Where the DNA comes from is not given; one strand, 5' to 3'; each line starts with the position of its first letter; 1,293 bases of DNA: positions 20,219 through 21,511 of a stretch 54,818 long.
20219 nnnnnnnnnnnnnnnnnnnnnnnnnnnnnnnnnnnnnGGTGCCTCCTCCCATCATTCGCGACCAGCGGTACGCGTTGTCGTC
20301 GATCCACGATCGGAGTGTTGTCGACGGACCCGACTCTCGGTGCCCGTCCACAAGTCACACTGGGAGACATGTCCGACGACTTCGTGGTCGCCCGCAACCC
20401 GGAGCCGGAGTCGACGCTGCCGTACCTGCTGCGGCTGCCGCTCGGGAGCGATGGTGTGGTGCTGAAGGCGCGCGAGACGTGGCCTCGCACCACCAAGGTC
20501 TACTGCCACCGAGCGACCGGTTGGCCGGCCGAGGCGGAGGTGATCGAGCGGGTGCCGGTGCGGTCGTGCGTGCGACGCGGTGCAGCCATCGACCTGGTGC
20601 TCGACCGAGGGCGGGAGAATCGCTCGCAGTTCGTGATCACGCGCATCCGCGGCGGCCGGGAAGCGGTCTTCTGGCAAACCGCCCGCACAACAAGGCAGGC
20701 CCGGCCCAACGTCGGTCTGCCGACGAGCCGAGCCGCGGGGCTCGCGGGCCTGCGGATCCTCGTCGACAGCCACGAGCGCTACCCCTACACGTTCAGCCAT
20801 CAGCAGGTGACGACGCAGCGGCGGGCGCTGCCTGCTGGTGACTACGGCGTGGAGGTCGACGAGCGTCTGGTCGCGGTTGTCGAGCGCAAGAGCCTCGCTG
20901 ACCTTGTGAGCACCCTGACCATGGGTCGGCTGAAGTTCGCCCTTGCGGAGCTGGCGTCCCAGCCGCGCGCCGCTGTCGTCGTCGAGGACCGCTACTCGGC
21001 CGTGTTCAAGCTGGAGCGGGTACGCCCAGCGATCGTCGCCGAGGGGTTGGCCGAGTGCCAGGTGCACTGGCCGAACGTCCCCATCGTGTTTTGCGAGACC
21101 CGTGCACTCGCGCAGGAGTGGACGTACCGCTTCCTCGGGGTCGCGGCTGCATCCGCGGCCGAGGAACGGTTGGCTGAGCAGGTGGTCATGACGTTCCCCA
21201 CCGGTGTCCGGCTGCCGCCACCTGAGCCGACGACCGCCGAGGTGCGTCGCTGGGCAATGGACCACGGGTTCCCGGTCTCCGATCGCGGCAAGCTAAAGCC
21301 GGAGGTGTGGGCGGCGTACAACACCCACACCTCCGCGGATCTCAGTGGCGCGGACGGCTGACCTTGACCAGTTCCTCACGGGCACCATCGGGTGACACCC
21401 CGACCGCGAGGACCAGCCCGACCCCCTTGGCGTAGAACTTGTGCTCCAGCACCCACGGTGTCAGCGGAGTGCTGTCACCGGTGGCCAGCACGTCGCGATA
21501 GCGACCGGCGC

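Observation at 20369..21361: ERCC4 nuclease fused to an Lsr2-type AT-rich-DNA-binding tail, divergent from a Uma2 nuclease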

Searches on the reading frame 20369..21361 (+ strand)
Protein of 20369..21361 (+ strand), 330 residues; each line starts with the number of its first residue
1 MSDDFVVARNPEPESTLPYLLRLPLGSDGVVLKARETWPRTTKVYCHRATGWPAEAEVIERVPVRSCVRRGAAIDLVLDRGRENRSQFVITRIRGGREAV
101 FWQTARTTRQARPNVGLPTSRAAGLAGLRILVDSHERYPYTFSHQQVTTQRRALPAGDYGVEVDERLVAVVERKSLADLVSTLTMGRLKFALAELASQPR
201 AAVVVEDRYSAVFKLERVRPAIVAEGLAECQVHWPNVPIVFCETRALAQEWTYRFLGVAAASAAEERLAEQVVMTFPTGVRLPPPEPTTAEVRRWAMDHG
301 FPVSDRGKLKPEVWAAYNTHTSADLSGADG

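Call 3: search_protein_families(library=pfam, proteins=[window:20369-21361:+], max_evalue=1)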
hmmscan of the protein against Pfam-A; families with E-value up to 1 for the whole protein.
window:20369-21361:+ (330 aa): 2 families
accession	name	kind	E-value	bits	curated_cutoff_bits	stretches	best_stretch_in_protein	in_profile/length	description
PF02732.21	ERCC4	-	1.8e-17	64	24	1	132-255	1-140/140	ERCC4 domain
PF23359.1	Lsr2_DNA-bd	-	2.1e-09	37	26.9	1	287-318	4-35/37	Lsr2 DNA-binding domain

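Call 4: search_protein_families(library=ncbifam, proteins=[window:20369-21361:+], max_evalue=1)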
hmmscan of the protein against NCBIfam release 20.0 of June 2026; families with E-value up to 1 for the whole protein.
window:20369-21361:+ (330 aa): 1 family
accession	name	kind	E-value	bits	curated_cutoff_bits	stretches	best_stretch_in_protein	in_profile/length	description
NF010337.0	PRK13766.1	equivalog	4.4e-07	28.4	610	1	126-245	569-684/781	Hef nuclease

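Call 5: search_protein_families(library=padloc, proteins=[window:20369-21361:+], max_evalue=1)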
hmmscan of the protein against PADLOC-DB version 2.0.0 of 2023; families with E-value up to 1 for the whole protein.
window:20369-21361:+ (330 aa): 1 family
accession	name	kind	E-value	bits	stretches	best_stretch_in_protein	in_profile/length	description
PDLC03328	MTase_II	-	7.7e-07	26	1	284-321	532-569/587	Type II methyltransferase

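Call 6: search_protein_families(library=phrogs, proteins=[window:20369-21361:+], max_evalue=0.1)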
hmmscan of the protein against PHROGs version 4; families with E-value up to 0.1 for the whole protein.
window:20369-21361:+ (330 aa): 5 families
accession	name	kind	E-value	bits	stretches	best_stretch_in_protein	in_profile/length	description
phrog_3490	-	DNA, RNA and nucleotide metabolism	4.7e-08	34.2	1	128-259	9-165/175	ERCC4-type nuclease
phrog_31427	-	unknown function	4.3e-06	28.1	1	264-319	99-154/160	-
phrog_1223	-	DNA, RNA and nucleotide metabolism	1.3e-05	26.2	1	285-322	82-119/123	nucloid associated Lsr2-like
phrog_6269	-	DNA, RNA and nucleotide metabolism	0.0088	16.8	1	291-320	75-104/188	Lsr2-like DNA bridging protein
phrog_8004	-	unknown function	0.066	14.3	0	225-238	35-47/68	-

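Call 7: find_homologous_proteins(query=window:20369-21361:+)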
Query window:20369-21361:+ (330 aa): 7779 proteins with E <= 0.001 among 8000 candidates; the best 120 are listed.
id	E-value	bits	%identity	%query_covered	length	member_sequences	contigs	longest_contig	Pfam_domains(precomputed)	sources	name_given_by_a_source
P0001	8.4e-216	733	100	100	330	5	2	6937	PF02732.22,PF23359.2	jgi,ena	-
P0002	2.2e-172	591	81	96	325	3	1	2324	PF02732.22,PF23359.2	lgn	-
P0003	7.8e-169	579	82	97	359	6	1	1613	PF02732.22,PF23359.2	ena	-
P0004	9.6e-168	576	80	95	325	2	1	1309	PF02732.22,PF23359.2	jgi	-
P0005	9.1e-161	553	79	95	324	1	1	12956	PF02732.22,PF23359.2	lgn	-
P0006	1.5e-160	552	77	96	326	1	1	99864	PF02732.22,PF23359.2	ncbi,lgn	-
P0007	4.8e-152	524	72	99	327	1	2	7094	PF02732.22,PF23359.2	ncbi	-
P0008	7.0e-150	517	71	96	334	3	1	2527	PF02732.22,PF23359.2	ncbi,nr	ncbi:MAG: Lsr2 family protein [Nocardioidaceae bacterium]|nr:Lsr2 family protein [Nocardioidaceae ba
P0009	8.4e-150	517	74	98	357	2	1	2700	PF02732.22,PF23359.2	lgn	-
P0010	9.1e-150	517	72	98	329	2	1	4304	PF02732.22,PF23359.2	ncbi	-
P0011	4.4e-149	514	71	97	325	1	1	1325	PF02732.22,PF23359.2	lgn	-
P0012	6.9e-148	510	71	95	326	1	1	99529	PF02732.22,PF23359.2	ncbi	-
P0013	1.0e-147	510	72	97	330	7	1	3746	PF02732.22,PF23359.2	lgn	-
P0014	1.5e-146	506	70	97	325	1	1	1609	PF02732.22,PF23359.2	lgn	-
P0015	4.3e-146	504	71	96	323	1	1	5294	PF02732.22,PF23359.2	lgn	-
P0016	1.6e-145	503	70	96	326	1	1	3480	PF02732.22,PF23359.2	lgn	-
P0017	1.6e-145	503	70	95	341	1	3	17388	PF02732.22,PF23359.2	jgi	jgi:hypothetical protein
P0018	3.0e-145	502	72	95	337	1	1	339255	PF02732.22,PF23359.2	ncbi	-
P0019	3.3e-145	502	72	97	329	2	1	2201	PF02732.22,PF23359.2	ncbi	-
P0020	1.2e-144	500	69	97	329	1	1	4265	PF02732.22,PF23359.2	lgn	-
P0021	1.4e-144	500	71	98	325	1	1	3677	PF02732.22,PF23359.2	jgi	jgi:ERCC4 domain/Lsr2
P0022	4.3e-144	498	69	97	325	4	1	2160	PF02732.22,PF23359.2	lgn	-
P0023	1.1e-143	497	70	95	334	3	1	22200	PF02732.22,PF23359.2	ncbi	-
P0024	1.2e-143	496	71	96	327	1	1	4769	PF02732.22,PF23359.2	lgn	-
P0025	1.5e-143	496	71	96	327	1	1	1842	PF02732.22,PF23359.2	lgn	-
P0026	5.9e-143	494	69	97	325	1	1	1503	PF02732.22,PF23359.2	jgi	-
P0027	7.9e-143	494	69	99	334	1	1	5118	PF02732.22,PF23359.2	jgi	jgi:hypothetical protein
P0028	2.4e-142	492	69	96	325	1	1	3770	PF02732.22,PF23359.2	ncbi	-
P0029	4.5e-142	491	71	94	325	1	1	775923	PF02732.22,PF23359.2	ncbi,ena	-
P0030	7.5e-142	491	71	95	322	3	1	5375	PF02732.22,PF23359.2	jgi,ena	-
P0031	7.5e-142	491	66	100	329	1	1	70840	PF02732.22,PF23359.2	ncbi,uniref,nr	ncbi:MAG TPA: ERCC4 domain-containing protein [Segeticoccus sp.]|uniref:ERCC4 domain-containing prot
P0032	1.2e-141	490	69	95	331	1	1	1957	PF02732.22,PF23359.2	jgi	jgi:hypothetical protein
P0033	1.3e-141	490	68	96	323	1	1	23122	PF02732.22,PF23359.2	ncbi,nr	ncbi:MAG TPA: histone-like nucleoid-structuring protein Lsr2 [Nocardioidaceae bacterium]|nr:histone-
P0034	1.3e-141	490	69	98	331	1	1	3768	PF02732.22,PF23359.2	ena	-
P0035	1.6e-141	489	68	96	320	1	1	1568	PF02732.22,PF23359.2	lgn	-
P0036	1.6e-141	489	66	100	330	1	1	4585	PF02732.22,PF23359.2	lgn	-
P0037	2.6e-141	489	69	98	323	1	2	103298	PF02732.22,PF23359.2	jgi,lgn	jgi:hypothetical protein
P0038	4.6e-141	488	71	94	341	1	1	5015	PF02732.22,PF23359.2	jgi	jgi:hypothetical protein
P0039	5.8e-141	488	69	96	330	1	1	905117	PF02732.22,PF23359.2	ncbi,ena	-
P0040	6.0e-141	488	68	98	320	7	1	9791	PF02732.22,PF23359.2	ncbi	-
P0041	6.3e-141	487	69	95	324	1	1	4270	PF02732.22,PF23359.2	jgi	jgi:hypothetical protein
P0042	1.1e-140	487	69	95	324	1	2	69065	PF02732.22,PF23359.2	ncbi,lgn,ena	-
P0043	1.7e-140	486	70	95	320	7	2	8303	PF02732.22,PF23359.2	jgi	jgi:hypothetical protein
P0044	1.9e-140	486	69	96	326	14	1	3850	PF02732.22,PF23359.2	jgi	jgi:hypothetical protein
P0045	2.0e-140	486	71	95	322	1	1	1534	PF02732.22,PF23359.2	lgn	-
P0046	2.6e-140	485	69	96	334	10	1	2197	PF02732.22,PF23359.2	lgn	-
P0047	3.0e-140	485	68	99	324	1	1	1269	PF02732.22,PF23359.2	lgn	-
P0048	3.1e-140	485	70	93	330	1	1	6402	PF02732.22,PF23359.2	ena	-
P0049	4.4e-140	485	71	95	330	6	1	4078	PF02732.22,PF23359.2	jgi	jgi:hypothetical protein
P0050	7.2e-140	484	69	96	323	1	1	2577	PF02732.22,PF23359.2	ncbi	-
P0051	7.3e-140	484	67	96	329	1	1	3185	PF02732.22,PF23359.2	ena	-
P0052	7.3e-140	484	67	99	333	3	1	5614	PF02732.22,PF23359.2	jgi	jgi:hypothetical protein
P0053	8.7e-140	484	68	96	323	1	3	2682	PF02732.22,PF23359.2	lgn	-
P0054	8.8e-140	484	69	95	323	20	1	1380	PF02732.22,PF23359.2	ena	-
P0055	9.1e-140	484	68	95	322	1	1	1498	PF02732.22,PF23359.2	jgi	jgi:hypothetical protein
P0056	9.2e-140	484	68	96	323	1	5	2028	PF02732.22,PF23359.2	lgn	-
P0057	1.0e-139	483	69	96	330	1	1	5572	PF02732.22,PF23359.2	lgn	-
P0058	1.4e-139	483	68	96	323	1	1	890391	PF02732.22,PF23359.2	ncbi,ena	-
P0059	1.9e-139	483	66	98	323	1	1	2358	PF02732.22,PF23359.2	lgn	-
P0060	1.9e-139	483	71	93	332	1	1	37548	PF02732.22,PF23359.2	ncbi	-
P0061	1.9e-139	483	68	96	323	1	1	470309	PF02732.22,PF23359.2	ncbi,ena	-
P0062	2.6e-139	482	67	99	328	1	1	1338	PF02732.22,PF23359.2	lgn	-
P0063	3.1e-139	482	69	96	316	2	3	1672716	PF02732.22,PF23359.2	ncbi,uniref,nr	ncbi:ERCC4 domain-containing protein [Ornithinimicrobium tianjinense]|uniref:ERCC4 domain-containing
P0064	3.1e-139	482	69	95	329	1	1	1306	PF02732.22,PF23359.2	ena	-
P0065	3.2e-139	482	69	95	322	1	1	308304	PF02732.22,PF23359.2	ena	-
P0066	3.5e-139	482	67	99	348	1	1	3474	PF02732.22,PF23359.2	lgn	-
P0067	4.0e-139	482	69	96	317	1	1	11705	PF02732.22,PF23359.2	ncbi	-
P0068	4.8e-139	481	68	95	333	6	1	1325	PF02732.22,PF23359.2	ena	-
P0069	6.0e-139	481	66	96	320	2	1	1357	PF02732.22,PF23359.2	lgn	-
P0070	8.3e-139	481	68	96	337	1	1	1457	PF02732.22,PF23359.2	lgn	-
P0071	8.7e-139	480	67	95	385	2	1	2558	PF02732.22,PF23359.2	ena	-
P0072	9.2e-139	480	68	97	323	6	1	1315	PF02732.22,PF23359.2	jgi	jgi:hypothetical protein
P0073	9.5e-139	480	68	95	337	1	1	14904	PF02732.22,PF23359.2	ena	-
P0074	1.1e-138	480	69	96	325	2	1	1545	PF02732.22,PF23359.2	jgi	jgi:hypothetical protein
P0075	1.3e-138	480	68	96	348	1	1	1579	PF02732.22,PF23359.2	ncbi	-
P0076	1.4e-138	480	68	95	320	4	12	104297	PF02732.22,PF23359.2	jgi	jgi:hypothetical protein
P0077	1.4e-138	480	69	95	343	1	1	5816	PF02732.22,PF23359.2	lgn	-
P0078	1.4e-138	480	68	95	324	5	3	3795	PF02732.22,PF23359.2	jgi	jgi:hypothetical protein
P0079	1.4e-138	480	68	95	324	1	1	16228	PF02732.22,PF23359.2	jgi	jgi:hypothetical protein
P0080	1.6e-138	480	67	96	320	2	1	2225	PF02732.22,PF23359.2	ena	-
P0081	1.6e-138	480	68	96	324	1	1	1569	PF02732.22,PF23359.2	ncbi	-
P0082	1.8e-138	479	67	99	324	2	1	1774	PF02732.22,PF23359.2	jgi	jgi:hypothetical protein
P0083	2.0e-138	479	69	96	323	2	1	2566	PF02732.22,PF23359.2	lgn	-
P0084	2.1e-138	479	68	96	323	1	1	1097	PF02732.22,PF23359.2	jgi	jgi:hypothetical protein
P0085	2.3e-138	479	66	98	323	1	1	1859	PF02732.22,PF23359.2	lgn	-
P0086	2.4e-138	479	67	98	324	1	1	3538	PF02732.22,PF23359.2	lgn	-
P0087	3.1e-138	479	70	96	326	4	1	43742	PF02732.22,PF23359.2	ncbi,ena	-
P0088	3.2e-138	479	70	95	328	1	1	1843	PF02732.22,PF23359.2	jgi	jgi:hypothetical protein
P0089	3.3e-138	479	67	98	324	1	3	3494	PF02732.22,PF23359.2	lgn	-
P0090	3.5e-138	478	68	97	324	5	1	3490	PF02732.22,PF23359.2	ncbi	ncbi:hypothetical protein BH23PLA1_BH23PLA1_38730 [soil metagenome]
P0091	3.5e-138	478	68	96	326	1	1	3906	PF02732.22,PF23359.2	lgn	-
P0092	4.0e-138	478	68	96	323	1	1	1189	PF02732.22,PF23359.2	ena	-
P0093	4.2e-138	478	68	96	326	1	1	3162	PF02732.22,PF23359.2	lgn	-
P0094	4.8e-138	478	68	95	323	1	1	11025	PF02732.22,PF23359.2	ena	-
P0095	5.7e-138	478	67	97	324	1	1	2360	PF02732.22,PF23359.2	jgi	jgi:hypothetical protein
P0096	5.8e-138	478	69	95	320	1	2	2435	PF02732.22,PF23359.2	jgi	jgi:hypothetical protein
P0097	6.0e-138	478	69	95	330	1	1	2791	PF02732.22,PF23359.2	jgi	jgi:hypothetical protein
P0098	6.2e-138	478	69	95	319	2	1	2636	PF02732.22,PF23359.2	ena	-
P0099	6.5e-138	478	67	95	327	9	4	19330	PF02732.22,PF23359.2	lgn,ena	-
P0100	7.0e-138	477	68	96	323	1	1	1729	PF02732.22,PF23359.2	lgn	-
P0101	8.6e-138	477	68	96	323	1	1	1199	PF02732.22,PF23359.2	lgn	-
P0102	1.0e-137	477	67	96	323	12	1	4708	PF02732.22,PF23359.2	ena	-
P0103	1.2e-137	477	67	95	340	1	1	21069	PF02732.22,PF23359.2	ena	-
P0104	1.3e-137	477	68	99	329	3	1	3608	PF02732.22,PF23359.2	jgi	-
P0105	1.3e-137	477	69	95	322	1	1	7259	PF02732.22,PF23359.2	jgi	jgi:hypothetical protein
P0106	1.3e-137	477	64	96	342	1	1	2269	PF02732.22,PF23359.2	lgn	-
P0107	1.6e-137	476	67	95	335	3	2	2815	PF02732.22,PF23359.2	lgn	-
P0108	1.7e-137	476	68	95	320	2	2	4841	PF02732.22,PF23359.2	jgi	jgi:hypothetical protein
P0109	1.7e-137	476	69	96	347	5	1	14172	PF02732.22,PF23359.2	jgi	jgi:hypothetical protein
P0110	1.8e-137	476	68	96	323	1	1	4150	PF02732.22,PF23359.2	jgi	jgi:hypothetical protein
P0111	1.9e-137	476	67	96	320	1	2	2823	PF02732.22,PF23359.2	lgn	-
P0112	2.0e-137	476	68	98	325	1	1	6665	PF02732.22,PF23359.2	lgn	-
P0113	2.1e-137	476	67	96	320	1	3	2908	PF02732.22,PF23359.2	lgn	-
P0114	2.8e-137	475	69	95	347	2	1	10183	PF02732.22,PF23359.2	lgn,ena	-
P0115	3.2e-137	475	67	96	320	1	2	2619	PF02732.22,PF23359.2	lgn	-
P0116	3.2e-137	475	69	96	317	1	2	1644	PF02732.22,PF23359.2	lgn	-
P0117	3.3e-137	475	68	95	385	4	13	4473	PF02732.22,PF23359.2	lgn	-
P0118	3.4e-137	475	67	96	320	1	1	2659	PF02732.22,PF23359.2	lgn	-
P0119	3.8e-137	475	67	96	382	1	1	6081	PF02732.22,PF23359.2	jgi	jgi:hypothetical protein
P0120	4.3e-137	475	70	95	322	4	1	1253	PF02732.22,PF23359.2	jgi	jgi:hypothetical protein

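Call 9: find_related_loci(query=window:20369-21361:+, collection=genome_contigs, flank=10000)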
Query window:20369-21361:+ (330 aa) in genome_contigs; peptide patterns used: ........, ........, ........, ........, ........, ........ (x = any residue, [..] = any of these).
116 stretches matched a pattern; 19 encode a relative of the query (tblastn E <= 1e-3); 19 distinct loci.
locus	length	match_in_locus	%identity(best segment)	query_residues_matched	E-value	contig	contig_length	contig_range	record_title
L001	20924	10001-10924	71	3-310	8e-145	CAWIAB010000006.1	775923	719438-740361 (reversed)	MAG: uncultured Actinomycetota bacterium isolate MFD09368.bin.2.45 genome assembly, contig: contig_8433, whole genome sh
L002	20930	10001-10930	67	3-318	1e-137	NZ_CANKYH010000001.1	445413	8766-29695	Uncultured Serinicoccus sp. isolate 2B1-3-53_2.fasta NODE_2, whole genome shotgun sequence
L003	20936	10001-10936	67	1-318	6e-137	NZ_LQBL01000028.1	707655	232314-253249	Serinicoccus chungangensis strain CD08_5 CD08_5_contig_4_consensus, whole genome shotgun sequence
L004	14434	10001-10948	66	3-318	8e-137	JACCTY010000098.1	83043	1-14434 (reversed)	MAG: Geodermatophilaceae bacterium isolate MGR_bin86 SD2897-2912_k127_7103680, whole genome shotgun sequence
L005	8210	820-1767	66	3-318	7e-137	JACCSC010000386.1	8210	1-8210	MAG: Geodermatophilaceae bacterium isolate MGR_bin38 SD2897-2912_k127_1211389, whole genome shotgun sequence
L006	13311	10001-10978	64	3-327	6e-135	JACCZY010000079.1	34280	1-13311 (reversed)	MAG: Geodermatophilaceae bacterium isolate MGR_bin242 SD2897-2912_k127_6548665, whole genome shotgun sequence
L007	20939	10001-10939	63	1-318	1e-129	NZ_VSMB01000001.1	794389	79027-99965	Ruania rhizosphaerae strain LNNU 22110 NODE_1_length_794389_cov_396.822_ID_2202, whole genome shotgun sequence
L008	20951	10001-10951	66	1-323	2e-134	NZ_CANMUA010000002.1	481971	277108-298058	Uncultured Serinicoccus sp. isolate 2B2-67.fasta NODE_2, whole genome shotgun sequence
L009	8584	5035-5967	63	3-318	4e-127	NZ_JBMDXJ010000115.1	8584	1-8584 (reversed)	MAG: Pseudactinotalea sp. isolate FBaRs1_41 FBaRs1_contig115, whole genome shotgun sequence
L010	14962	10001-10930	65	4-318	2e-126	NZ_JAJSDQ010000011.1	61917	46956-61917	Ornithinimicrobium sediminis strain EGI L100131 NODE_11_length_61917_cov_312.591996, whole genome shotgun sequence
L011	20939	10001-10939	63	1-318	2e-124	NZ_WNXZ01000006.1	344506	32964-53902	Pseudactinotalea terrae strain KACC 16542 Scaffold6_1, whole genome shotgun sequence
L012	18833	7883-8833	70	3-319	5e-141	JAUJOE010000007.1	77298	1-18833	MAG: Nocardioidaceae bacterium isolate YX3bin1 opera_contig_730, whole genome shotgun sequence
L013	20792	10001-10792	65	1-266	1e-106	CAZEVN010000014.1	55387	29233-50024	MAG TPA_asm: uncultured Enemella sp. isolate binchicken_co168_267 genome assembly, contig: NODE_934_length_55387_cov_19.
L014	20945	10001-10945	72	3-317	9e-146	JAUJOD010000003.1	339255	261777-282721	MAG: Nocardioidaceae bacterium isolate YX2bin9 opera_contig_52, whole genome shotgun sequence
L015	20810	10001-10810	60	44-318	1e-99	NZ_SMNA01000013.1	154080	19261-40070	Occultella glacieicola strain T3246-1 NODE_13_length_154080_cov_81.728451, whole genome shotgun sequence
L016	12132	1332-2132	57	1-267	5e-96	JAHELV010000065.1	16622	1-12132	MAG: Nitriliruptorales bacterium isolate Ww637 NODE_10093_length_16622_cov_15.046482, whole genome shotgun sequence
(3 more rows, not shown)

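Call 12: find_encoding_contigs(protein=P0063, flank=10000, max_places=2)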
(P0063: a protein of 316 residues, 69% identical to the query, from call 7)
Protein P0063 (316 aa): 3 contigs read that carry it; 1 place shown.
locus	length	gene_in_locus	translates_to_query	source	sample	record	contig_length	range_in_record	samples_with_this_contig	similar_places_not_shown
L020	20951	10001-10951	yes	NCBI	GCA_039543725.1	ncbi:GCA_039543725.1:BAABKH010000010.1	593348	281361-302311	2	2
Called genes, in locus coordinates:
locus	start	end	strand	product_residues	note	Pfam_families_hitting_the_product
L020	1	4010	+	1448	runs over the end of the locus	PF10030:DUF2272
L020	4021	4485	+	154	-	PF05638:T6SS_HCP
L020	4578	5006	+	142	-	PF00582:Usp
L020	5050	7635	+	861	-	PF13191:AAA_16, PF13401:AAA_22, PF13424:TPR_12 (faint), PF00196:GerE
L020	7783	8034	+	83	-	PF14026:SCO4226-like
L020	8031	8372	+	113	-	-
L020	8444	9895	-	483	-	PF00394:Cu-oxidase (faint), PF07732:Cu-oxidase_3, PF07731:Cu-oxidase_2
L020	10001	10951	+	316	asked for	PF02732:ERCC4, PF23359:Lsr2_DNA-bd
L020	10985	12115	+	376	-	PF00266:Aminotran_5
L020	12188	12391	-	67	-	PF00313:CSD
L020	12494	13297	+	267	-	PF01135:PCMT, PF05175:MTS, PF13489:Methyltransf_23, PF01209:Ubie_methyltran, PF07021:MetW, PF13847:Methyltransf_31, PF08241:Methyltransf_11, PF08242:Methyltransf_12, +2 more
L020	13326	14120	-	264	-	PF00005:ABC_tran, PF02463:SMC_N (weak), PF13304:AAA_21 (faint)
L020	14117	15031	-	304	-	PF00528:BPD_transp_1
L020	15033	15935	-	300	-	PF00497:SBP_bac_3, PF12974:Phosphonate-bd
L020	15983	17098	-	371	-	PF02746:MR_MLE_N, PF26685:DUF8230_C, PF13378:MR_MLE_C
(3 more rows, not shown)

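Call 13: find_encoding_contigs(protein=P0039, flank=10000, max_places=2)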
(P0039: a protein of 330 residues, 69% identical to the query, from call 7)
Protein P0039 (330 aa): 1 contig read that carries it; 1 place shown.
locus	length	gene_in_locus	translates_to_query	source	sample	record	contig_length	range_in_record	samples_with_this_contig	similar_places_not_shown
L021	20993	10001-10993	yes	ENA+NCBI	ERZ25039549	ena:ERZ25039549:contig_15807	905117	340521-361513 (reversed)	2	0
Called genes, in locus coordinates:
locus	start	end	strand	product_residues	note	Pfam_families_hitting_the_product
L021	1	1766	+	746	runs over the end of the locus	PF08471:Ribonuc_red_2_N, PF02867:Ribonuc_red_lgC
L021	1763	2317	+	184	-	PF12637:TSCPD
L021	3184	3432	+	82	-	-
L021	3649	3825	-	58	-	-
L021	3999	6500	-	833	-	PF13091:PLDc_2, PF00270:DEAD, PF04851:ResIII, PF00271:Helicase_C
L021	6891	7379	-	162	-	PF13391:HNH_2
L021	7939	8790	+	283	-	PF08378:NERD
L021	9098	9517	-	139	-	PF26345:ScoMcrA_N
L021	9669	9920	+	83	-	-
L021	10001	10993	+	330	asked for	PF02732:ERCC4, PF23359:Lsr2_DNA-bd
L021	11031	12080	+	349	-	PF06067:DUF932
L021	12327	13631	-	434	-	PF25906:PucR-like_N, PF14361:RsbRD_N, PF13556:HTH_30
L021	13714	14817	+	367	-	PF00970:FAD_binding_6, PF00175:NAD_binding_1 (weak), PF00111:Fer2 (weak)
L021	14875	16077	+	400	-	PF00487:FA_desaturase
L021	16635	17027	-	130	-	-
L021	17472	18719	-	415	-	PF07221:GlcNAc_2-epim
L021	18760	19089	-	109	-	PF05437:AzlD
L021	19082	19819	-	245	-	PF03591:AzlC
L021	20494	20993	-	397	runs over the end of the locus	PF02771:Acyl-CoA_dh_N (weak), PF02770:Acyl-CoA_dh_M, PF00441:Acyl-CoA_dh_1, PF08028:Acyl-CoA_dh_2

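Call 14: find_encoding_contigs(protein=P0018, flank=10000, max_places=2)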
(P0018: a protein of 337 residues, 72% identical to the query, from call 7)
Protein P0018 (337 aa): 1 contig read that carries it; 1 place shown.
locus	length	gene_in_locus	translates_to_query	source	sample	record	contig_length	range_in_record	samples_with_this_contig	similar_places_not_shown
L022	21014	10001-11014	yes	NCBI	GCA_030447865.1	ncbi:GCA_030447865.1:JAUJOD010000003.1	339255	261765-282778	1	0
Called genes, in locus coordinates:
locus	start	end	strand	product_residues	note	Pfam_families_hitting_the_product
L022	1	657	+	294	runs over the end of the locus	PF00528:BPD_transp_1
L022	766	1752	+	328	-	PF13379:NMT1_2 (faint), PF09084:NMT1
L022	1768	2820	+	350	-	PF04909:Amidohydro_2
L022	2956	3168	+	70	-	-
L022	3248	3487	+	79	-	-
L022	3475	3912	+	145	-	-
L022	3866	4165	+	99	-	PF22513:FitA-like_RHH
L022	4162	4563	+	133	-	PF01850:PIN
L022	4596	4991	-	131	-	PF01850:PIN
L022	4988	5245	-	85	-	PF07704:PSK_trans_fac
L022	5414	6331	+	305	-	PF21686:LigD_Prim-Pol, PF01896:DNA_primase_S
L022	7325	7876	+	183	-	-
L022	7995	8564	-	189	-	PF04264:YceI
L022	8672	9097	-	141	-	PF01850:PIN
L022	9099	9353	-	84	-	-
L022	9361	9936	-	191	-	-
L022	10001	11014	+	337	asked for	PF02732:ERCC4, PF23359:Lsr2_DNA-bd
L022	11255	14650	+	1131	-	PF04257:RecC_N, PF27451:RecC_4th, PF17946:RecC_C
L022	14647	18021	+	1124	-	PF00580:UvrD-helicase, PF13245:AAA_19, PF13604:AAA_30 (faint), PF13361:UvrD_C, PF13538:UvrD_C_2 (faint)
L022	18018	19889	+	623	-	PF21185:RecD_N, PF00580:UvrD-helicase (faint), PF13245:AAA_19, PF13604:AAA_30, PF05127:NAT10_TcmA_helicase (weak), PF13401:AAA_22 (weak), PF18335:SH3_13 (weak), PF13538:UvrD_C_2, +2 more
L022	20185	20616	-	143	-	PF01850:PIN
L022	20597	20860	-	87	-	PF04014:MazE_antitoxin (weak)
